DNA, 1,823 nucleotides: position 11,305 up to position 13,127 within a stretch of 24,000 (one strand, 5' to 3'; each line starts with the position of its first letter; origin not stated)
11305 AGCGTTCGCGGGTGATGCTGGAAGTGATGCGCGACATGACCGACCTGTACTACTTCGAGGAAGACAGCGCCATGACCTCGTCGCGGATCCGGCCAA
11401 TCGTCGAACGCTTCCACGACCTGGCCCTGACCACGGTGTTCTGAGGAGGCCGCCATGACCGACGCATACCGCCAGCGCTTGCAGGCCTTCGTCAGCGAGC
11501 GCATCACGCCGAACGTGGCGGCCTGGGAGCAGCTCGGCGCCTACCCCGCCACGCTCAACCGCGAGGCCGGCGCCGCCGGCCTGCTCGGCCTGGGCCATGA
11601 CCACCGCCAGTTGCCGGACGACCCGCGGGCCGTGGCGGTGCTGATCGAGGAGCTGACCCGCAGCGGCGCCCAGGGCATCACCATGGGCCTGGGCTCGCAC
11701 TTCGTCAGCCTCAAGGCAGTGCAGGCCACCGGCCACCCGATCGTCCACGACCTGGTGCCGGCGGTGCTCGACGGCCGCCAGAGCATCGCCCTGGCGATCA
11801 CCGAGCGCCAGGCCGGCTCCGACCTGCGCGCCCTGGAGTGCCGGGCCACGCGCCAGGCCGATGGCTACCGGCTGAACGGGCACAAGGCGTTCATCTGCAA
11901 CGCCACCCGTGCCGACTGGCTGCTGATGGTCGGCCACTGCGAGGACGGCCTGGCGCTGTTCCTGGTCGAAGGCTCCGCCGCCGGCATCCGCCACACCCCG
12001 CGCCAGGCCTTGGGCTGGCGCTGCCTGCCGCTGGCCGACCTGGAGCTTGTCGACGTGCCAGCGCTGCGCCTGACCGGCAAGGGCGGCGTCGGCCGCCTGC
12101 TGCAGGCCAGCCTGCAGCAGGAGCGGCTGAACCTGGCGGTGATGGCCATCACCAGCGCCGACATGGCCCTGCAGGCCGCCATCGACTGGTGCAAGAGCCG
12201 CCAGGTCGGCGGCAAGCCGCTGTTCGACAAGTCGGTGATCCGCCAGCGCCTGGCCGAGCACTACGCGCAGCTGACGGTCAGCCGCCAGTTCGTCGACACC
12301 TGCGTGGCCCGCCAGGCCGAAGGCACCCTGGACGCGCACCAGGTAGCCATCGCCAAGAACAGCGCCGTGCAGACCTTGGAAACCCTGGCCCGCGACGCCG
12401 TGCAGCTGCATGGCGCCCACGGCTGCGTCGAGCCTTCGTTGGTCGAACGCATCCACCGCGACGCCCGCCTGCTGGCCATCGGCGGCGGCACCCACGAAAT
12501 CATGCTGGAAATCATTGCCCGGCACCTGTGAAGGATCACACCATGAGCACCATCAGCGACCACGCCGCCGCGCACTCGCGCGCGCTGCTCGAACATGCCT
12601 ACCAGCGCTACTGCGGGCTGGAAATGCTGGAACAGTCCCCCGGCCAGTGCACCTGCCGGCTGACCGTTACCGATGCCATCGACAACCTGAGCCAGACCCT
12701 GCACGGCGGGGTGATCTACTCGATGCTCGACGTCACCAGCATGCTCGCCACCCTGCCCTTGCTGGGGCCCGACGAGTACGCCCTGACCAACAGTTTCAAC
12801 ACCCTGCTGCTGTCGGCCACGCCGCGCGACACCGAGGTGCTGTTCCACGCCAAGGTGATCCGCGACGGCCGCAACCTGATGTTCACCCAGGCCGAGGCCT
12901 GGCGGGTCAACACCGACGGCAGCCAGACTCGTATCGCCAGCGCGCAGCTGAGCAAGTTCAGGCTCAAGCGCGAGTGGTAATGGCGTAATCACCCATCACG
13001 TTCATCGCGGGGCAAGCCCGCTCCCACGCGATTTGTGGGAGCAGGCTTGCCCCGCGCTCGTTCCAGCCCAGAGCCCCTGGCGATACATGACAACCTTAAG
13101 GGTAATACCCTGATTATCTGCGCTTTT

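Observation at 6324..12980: Orphan six-gene CoA-thioester pathway built around an HMG-CoA synthase in a genus that does not use mevalonate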

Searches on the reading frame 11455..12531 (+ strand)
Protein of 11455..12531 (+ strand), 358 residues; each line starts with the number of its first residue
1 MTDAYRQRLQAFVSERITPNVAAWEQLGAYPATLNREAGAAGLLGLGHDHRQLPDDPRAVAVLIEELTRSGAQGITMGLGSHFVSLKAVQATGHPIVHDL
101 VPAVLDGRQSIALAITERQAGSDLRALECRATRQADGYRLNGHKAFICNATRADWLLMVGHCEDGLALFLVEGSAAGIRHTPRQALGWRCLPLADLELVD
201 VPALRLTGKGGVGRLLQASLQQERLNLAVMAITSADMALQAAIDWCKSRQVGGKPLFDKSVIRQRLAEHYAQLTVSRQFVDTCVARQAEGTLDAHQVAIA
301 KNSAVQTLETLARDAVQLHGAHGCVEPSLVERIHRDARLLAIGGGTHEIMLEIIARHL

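Call 5: search_protein_families(library=pfam, proteins=[window:11455-12528:+])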
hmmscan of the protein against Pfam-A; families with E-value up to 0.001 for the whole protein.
window:11455-12528:+ (358 aa): 4 families
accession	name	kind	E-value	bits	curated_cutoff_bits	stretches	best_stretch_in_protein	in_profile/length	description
PF00441.29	Acyl-CoA_dh_1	-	3.9e-37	128.1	22.4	1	215-358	6-149/150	Acyl-CoA dehydrogenase, C-terminal domain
PF02770.24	Acyl-CoA_dh_M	-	1.9e-16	60.4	33.3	1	112-201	1-97/97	Acyl-CoA dehydrogenase, middle domain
PF08028.16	Acyl-CoA_dh_2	-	2.3e-11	44.6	22.7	1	228-341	4-127/134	Acyl-CoA dehydrogenase, C-terminal domain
PF02771.21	Acyl-CoA_dh_N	-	1e-07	32.7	22.9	1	4-93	6-97/113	Acyl-CoA dehydrogenase, N-terminal domain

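Call 6: search_protein_families(library=ncbifam, proteins=[window:11455-12528:+])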
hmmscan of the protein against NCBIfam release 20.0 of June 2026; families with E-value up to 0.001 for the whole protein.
window:11455-12528:+ (358 aa): 18 families
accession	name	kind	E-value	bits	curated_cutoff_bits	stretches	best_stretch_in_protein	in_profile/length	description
NF008997.0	PRK12341.1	equivalog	4.5e-37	128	537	1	21-357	29-375/382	acyl-CoA dehydrogenase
NF042439.1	SulpropCoADesulf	equivalog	1.2e-34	119.6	600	1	7-357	2-369/379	3-sulfinopropanoyl-CoA desulfinase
NF042972.1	AcrlCoAredClosAcrC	equivalog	1.7e-34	119.2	640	1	6-357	13-375/378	acryloyl-CoA reductase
NF045552.1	GlutCoADH_Des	equivalog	3.1e-30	105.7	470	1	5-355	12-376/387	glutaryl-CoA dehydrogenase Acd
NF045652.1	ProlPCPDhRedW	equivalog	1.1e-29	103.4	650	1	38-358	40-373/376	L-prolyl-[peptidyl-carrier protein] dehydrogenase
NF043006.1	CyhCrbnylCoADH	equivalog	1.1e-27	97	650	1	60-357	69-374/380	cyclohexane-1-carbonyl-CoA dehydrogenase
NF058590.1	AcCoDHFadEBacil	equivalog_domain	6.1e-27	94.4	600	1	8-351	31-403/586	acyl-CoA dehydrogenase FadE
NF053553.1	prodigi_MBC_PigA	equivalog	4.2e-25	88.7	500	1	64-358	73-379/381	prodigiosin MBC biosynthesis dehydrogenase PigA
NF002885.1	PRK03354.1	equivalog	4.3e-25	88.5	540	1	47-356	57-371/378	crotonobetainyl-CoA dehydrogenase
NF037942.1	ac_ACP_DH_MbtN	equivalog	1.3e-23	83.4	700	1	2-356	2-363/376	mycobactin biosynthesis acyl-ACP dehydrogenase MbtN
TIGR03207.1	cyc_hxne_CoA_dh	equivalog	9.3e-22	77.3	575.35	1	7-357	10-370/372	cyclohexanecarboxyl-CoA dehydrogenase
NF052270.1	Staph_DH_FadE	equivalog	4.2e-16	58.7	600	1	110-358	139-393/400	acyl-CoA dehydrogenase FadE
NF008594.0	PRK11561.1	equivalog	2e-12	46.2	545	1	111-351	180-432/540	isovaleryl-CoA dehydrogenase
TIGR03203.1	pimD_small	equivalog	3.1e-12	46.3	652.7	1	100-324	109-342/378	pimeloyl-CoA dehydrogenase small subunit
NF049984.1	Rv1679_FadE16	equivalog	3.5e-12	46.3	600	1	28-352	23-359/371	Rv1679 family acyl-CoA dehydrogenase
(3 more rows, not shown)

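Call 16: search_solved_structures(query=window:11455-12528:+, max_evalue=1e-10)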
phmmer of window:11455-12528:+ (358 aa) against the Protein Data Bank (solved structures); distinct sequences matched with E-value up to 1e-10: 71 (the best 60 are shown).
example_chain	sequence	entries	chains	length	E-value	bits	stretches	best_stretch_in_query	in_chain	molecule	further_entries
3r7k_A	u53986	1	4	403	5.5e-56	193.5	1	5-357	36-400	Probable acyl CoA dehydrogenase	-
3oib_A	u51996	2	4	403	8.2e-48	166.6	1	3-356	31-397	Acyl-CoA dehydrogenase | Putative acyl-CoA dehydrogenase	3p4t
8w0t_A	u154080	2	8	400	9.6e-40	140.1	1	3-357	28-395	Long-chain specific acyl-CoA dehydrogenase, mitochondrial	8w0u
8w0z_A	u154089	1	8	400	2.5e-39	138.7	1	3-357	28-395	Long-chain specific acyl-CoA dehydrogenase, mitochondrial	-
2pg0_A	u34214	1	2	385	1.4e-35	126.4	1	5-358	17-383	Acyl-CoA dehydrogenase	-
4kto_A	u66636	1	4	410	5.2e-31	111.4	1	3-358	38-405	isovaleryl-CoA dehydrogenase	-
3pfd_A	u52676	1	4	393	2.1e-30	109.4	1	4-357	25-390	Acyl-CoA dehydrogenase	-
3nf4_A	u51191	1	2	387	1e-29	107.1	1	17-357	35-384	acyl-CoA dehydrogenase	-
4u83_A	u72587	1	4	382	6.1e-29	104.6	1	5-357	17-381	Acyl-CoA dehydrogenase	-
4n5f_A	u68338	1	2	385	7e-29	104.4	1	6-358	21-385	Putative acyl-CoA dehydrogenase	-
7w0j_A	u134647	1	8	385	6.6e-28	101.2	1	3-358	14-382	Acyl-CoA dehydrogenase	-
8i4p_A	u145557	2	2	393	7.2e-28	101.1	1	3-358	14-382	Acyl-CoA dehydrogenase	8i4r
4iv6_A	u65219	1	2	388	1e-27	100.6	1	9-358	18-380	Acyl-CoA dehydrogenase FadE3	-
5lnx_A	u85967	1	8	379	1.1e-27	100.4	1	6-358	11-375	Acyl-CoA dehydrogenase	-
4o5m_A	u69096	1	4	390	1.9e-27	99.7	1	3-358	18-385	Isovaleryl-CoA dehydrogenase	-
1ivh_A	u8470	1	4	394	2.8e-22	82.7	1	61-356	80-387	ISOVALERYL-COA DEHYDROGENASE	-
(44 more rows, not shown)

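Call 52: search_solved_structures(query=window:11455-12528:+, max_evalue=1e-38, show_alignments=3)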
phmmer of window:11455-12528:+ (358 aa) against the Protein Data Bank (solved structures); distinct sequences matched with E-value up to 1e-38: 4.
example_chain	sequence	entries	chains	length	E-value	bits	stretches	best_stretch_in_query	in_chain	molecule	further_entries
3r7k_A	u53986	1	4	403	5.5e-56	193.5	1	5-357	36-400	Probable acyl CoA dehydrogenase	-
3oib_A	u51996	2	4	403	8.2e-48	166.6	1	3-356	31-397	Acyl-CoA dehydrogenase | Putative acyl-CoA dehydrogenase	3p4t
8w0t_A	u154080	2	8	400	9.6e-40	140.1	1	3-357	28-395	Long-chain specific acyl-CoA dehydrogenase, mitochondrial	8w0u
8w0z_A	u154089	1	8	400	2.5e-39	138.7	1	3-357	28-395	Long-chain specific acyl-CoA dehydrogenase, mitochondrial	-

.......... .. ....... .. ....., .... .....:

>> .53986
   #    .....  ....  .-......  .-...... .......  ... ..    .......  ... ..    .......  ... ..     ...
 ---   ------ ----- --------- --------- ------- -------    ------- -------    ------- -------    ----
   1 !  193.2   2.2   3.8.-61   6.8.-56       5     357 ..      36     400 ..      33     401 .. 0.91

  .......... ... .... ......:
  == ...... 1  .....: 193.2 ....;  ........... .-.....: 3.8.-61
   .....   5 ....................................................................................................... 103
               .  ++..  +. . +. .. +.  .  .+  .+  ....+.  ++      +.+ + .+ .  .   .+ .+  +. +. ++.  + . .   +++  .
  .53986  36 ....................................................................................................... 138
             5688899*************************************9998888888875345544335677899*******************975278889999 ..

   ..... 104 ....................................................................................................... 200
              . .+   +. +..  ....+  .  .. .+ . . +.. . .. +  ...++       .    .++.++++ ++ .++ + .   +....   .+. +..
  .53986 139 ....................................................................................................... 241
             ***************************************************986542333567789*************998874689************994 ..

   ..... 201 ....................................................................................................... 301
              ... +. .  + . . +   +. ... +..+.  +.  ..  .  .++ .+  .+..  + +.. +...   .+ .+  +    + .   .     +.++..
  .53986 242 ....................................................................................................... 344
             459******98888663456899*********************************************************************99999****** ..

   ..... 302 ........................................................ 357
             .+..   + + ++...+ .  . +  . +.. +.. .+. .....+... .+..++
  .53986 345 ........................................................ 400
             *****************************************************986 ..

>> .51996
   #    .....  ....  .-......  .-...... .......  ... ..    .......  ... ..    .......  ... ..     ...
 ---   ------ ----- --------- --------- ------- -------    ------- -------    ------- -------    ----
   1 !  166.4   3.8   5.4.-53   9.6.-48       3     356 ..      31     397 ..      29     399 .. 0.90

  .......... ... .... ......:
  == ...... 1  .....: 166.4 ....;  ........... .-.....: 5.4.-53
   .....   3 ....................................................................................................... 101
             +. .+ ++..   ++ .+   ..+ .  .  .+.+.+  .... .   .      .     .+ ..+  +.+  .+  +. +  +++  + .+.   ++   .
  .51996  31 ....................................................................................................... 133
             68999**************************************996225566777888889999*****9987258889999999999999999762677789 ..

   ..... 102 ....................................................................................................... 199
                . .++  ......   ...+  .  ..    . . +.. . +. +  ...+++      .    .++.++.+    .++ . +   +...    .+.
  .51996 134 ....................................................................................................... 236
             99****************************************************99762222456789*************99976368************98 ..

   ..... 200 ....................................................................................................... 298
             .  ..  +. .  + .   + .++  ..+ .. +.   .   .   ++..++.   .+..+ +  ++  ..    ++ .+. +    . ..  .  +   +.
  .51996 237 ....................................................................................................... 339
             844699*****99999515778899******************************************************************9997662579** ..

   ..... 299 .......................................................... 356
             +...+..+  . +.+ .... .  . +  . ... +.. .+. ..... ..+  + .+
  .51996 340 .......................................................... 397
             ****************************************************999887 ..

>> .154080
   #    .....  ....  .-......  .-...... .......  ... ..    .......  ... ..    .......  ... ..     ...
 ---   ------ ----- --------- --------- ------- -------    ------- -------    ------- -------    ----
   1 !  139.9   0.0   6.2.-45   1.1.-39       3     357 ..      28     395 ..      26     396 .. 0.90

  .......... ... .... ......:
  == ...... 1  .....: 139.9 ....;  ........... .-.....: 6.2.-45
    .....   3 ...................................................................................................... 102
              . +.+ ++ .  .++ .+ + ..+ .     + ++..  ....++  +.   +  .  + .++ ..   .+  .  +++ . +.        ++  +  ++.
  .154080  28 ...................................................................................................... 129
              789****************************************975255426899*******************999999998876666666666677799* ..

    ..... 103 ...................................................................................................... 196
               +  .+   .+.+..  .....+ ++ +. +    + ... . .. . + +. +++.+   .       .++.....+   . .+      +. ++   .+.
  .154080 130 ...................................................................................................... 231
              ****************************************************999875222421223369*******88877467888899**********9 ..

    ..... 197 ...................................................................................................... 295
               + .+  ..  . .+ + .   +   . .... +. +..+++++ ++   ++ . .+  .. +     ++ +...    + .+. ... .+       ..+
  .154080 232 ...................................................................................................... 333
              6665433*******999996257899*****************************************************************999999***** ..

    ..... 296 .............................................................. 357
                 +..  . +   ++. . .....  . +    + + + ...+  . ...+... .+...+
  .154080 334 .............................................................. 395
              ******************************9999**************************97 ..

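Call 60: find_encoding_contigs(protein=window:11455-12531:+, flank=10000, max_places=10)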
Protein window:11455-12531:+ (358 aa): 22 contigs read that carry it; 10 places shown.
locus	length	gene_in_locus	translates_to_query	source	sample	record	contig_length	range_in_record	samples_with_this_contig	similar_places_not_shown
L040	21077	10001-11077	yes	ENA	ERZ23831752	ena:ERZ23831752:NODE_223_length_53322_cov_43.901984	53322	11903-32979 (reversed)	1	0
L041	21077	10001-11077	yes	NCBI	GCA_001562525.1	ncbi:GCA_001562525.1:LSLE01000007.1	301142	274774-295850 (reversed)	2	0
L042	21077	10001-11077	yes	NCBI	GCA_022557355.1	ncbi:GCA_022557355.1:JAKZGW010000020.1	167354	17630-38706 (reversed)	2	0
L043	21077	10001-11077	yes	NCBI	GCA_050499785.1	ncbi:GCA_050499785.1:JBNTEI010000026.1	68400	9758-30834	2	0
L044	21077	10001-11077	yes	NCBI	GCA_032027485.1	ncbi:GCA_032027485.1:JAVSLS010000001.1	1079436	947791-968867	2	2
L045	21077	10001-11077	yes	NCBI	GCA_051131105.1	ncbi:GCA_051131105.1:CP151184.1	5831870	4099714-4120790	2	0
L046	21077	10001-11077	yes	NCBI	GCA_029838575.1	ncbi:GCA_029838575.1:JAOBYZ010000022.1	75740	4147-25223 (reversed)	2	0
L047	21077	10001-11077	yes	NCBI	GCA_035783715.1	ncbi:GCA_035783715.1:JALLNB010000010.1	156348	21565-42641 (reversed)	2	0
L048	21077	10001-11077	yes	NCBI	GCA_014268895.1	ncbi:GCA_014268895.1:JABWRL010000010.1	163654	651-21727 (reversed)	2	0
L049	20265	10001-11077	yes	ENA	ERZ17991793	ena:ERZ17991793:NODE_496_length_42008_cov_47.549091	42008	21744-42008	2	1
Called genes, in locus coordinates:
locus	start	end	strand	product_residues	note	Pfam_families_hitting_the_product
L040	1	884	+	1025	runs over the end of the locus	PF00873:ACR_tran, PF03176:MMPL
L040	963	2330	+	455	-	PF02321:OEP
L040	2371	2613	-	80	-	PF11275:DUF3077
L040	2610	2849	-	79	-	-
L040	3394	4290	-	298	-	PF00126:HTH_1, PF03466:LysR_substrate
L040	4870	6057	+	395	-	PF01154:HMG_CoA_synt_N, PF00195:Chal_sti_synt_N (weak), PF08545:ACP_syn_III (weak), PF08540:HMG_CoA_synt_C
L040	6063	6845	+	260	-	PF00378:ECH_1, PF16113:ECH_2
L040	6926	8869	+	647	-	PF13522:GATase_6, PF13537:GATase_7, PF00733:Asn_synthase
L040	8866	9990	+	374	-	PF01494:FAD_binding_3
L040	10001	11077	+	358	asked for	PF02771:Acyl-CoA_dh_N (weak), PF02770:Acyl-CoA_dh_M, PF00441:Acyl-CoA_dh_1, PF08028:Acyl-CoA_dh_2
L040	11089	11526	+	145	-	PF03061:4HBT (weak)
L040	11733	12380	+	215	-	PF02525:Flavodoxin_2, PF03358:FMN_red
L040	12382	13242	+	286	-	PF13409:GST_N_2 (weak), PF00043:GST_C, PF14497:GST_C_3 (weak), PF13410:GST_C_2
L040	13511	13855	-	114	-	-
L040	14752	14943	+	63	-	-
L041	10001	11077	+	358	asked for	PF02771:Acyl-CoA_dh_N (weak), PF02770:Acyl-CoA_dh_M, PF00441:Acyl-CoA_dh_1, PF08028:Acyl-CoA_dh_2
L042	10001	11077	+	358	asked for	PF02771:Acyl-CoA_dh_N (weak), PF02770:Acyl-CoA_dh_M, PF00441:Acyl-CoA_dh_1, PF08028:Acyl-CoA_dh_2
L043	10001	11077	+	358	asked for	PF02771:Acyl-CoA_dh_N (weak), PF02770:Acyl-CoA_dh_M, PF00441:Acyl-CoA_dh_1, PF08028:Acyl-CoA_dh_2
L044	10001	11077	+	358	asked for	PF02771:Acyl-CoA_dh_N (weak), PF02770:Acyl-CoA_dh_M, PF00441:Acyl-CoA_dh_1, PF08028:Acyl-CoA_dh_2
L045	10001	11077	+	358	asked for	PF02771:Acyl-CoA_dh_N (weak), PF02770:Acyl-CoA_dh_M, PF00441:Acyl-CoA_dh_1, PF08028:Acyl-CoA_dh_2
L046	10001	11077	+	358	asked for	PF02771:Acyl-CoA_dh_N (weak), PF02770:Acyl-CoA_dh_M, PF00441:Acyl-CoA_dh_1, PF08028:Acyl-CoA_dh_2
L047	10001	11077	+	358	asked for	PF02771:Acyl-CoA_dh_N (weak), PF02770:Acyl-CoA_dh_M, PF00441:Acyl-CoA_dh_1, PF08028:Acyl-CoA_dh_2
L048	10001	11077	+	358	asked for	PF02771:Acyl-CoA_dh_N (weak), PF02770:Acyl-CoA_dh_M, PF00441:Acyl-CoA_dh_1, PF08028:Acyl-CoA_dh_2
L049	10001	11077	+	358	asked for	PF02771:Acyl-CoA_dh_N (weak), PF02770:Acyl-CoA_dh_M, PF00441:Acyl-CoA_dh_1, PF08028:Acyl-CoA_dh_2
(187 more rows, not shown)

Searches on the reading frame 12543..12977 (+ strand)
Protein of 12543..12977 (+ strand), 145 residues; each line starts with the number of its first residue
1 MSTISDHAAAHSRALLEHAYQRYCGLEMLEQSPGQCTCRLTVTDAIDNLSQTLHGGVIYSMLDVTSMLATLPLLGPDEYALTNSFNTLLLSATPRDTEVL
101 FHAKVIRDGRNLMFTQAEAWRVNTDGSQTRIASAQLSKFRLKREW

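Call 5: search_protein_families(library=pfam, proteins=[window:12543-12977:+])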
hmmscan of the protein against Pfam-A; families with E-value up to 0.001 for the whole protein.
window:12543-12977:+ (145 aa): 2 families
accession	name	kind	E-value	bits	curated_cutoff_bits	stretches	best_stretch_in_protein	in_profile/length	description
PF03061.28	4HBT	-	4.8e-07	30.4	20.6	1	52-123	3-74/79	Thioesterase superfamily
PF13622.12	4HBT_3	-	0.00038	21.1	24.3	1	50-121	9-71/83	Acyl-CoA thioesterase N-terminal domain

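Call 6: search_protein_families(library=ncbifam, proteins=[window:12543-12977:+])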
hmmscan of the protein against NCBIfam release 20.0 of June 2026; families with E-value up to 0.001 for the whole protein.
window:12543-12977:+ (145 aa): 3 families
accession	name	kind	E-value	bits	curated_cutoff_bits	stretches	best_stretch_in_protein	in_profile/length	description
TIGR02286.1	PaaD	equivalog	1.1e-05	25.6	118.9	1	24-65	4-45/114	hydroxyphenylacetyl-CoA thioesterase PaaI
TIGR00369.1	unchar_dom_1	domain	0.00019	21.5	36.6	1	25-114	7-95/117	hotdog fold thioesterase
NF008675.0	PRK11688.1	equivalog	0.00036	20.4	107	0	19-70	24-77/156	thioesterase family protein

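Call 50: search_solved_structures(query=window:12543-12977:+, max_evalue=0.001, show_alignments=1)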
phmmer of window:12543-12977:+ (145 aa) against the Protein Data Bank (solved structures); distinct sequences matched with E-value up to 0.001: 5.
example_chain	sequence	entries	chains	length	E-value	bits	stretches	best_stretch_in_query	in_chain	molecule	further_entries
4ord_A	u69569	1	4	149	3.5e-07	33.4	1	25-118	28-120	Thioesterase Superfamily Member 2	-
1zki_A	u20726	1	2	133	8.7e-07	32.2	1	13-119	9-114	hypothetical protein PA5202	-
2f0x_A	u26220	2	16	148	9.4e-06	28.8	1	20-119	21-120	Thioesterase superfamily member 2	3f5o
2h4u_A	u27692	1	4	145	1.2e-05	28.5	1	21-119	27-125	Thioesterase superfamily member 2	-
3e1e_A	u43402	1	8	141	0.0007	22.8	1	33-134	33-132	Thioesterase family protein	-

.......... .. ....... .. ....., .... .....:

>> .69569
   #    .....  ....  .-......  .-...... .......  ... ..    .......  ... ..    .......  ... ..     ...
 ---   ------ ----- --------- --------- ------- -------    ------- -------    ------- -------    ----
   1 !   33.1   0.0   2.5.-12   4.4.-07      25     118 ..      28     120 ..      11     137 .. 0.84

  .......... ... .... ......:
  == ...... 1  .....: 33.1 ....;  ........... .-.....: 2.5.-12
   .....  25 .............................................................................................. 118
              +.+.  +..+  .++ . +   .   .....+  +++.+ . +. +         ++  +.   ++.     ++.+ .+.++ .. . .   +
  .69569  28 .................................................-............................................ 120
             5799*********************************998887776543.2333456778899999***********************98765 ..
